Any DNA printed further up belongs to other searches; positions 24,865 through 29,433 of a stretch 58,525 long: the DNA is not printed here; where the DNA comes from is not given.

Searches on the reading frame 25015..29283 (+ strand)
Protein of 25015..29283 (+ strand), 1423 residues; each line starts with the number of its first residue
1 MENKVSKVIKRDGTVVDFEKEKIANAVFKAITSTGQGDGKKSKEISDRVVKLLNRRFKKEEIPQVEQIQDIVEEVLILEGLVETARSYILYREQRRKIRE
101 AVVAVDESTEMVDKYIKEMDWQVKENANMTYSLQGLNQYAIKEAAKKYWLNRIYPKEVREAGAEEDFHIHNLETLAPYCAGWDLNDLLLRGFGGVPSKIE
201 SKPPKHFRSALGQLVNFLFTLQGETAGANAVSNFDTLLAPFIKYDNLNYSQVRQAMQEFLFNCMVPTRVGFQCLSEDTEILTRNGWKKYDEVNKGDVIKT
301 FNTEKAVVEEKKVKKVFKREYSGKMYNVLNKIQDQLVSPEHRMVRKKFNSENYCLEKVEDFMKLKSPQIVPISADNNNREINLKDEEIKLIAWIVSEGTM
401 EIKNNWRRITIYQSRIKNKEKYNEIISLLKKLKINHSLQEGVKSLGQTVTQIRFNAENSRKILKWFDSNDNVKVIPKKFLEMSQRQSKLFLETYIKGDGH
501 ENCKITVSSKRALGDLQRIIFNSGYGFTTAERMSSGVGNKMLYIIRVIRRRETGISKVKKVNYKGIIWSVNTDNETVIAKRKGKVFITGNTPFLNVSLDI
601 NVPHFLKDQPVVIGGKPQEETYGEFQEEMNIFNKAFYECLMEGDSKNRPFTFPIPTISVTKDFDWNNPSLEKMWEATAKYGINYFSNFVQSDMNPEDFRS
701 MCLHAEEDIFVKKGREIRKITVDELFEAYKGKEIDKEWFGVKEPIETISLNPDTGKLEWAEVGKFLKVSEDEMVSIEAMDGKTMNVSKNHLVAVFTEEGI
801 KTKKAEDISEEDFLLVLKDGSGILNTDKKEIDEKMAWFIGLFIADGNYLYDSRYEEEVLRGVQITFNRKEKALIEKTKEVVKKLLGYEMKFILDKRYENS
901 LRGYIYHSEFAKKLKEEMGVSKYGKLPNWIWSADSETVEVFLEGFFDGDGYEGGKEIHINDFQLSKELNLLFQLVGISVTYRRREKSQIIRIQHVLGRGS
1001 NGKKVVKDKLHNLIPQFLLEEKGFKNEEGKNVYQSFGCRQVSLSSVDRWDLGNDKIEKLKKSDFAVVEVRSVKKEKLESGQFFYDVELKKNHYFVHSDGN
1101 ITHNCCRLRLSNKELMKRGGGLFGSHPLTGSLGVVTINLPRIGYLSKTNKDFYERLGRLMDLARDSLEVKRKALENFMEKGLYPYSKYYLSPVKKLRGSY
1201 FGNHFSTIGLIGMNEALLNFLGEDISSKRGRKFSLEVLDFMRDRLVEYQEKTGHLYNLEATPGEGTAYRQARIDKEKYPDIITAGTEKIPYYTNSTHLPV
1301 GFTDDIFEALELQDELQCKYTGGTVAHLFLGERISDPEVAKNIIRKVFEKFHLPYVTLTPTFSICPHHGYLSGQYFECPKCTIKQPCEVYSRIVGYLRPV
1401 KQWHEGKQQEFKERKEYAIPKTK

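Call 45: search_protein_families(library=pfam, proteins=[window:25015-29283:+], max_evalue=0.001)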
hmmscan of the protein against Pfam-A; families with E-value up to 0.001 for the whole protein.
window:25015-29283:+ (1423 aa): 4 families
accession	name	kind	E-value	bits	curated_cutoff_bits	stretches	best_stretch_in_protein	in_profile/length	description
PF13597.11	NRDD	-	6.3e-178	593.4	26.2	3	1083-1417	242-562/562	Anaerobic ribonucleoside-triphosphate reductase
PF03477.21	ATP-cone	-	3.9e-22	79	25.8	1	7-96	2-87/88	ATP cone domain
PF14890.11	Intein_splicing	-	5.1e-11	43.1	35.8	1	719-1104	9-155/155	Intein splicing domain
PF14528.11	LAGLIDADG_3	-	1.2e-06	29.1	22.5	0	940-986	5-56/82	LAGLIDADG-like domain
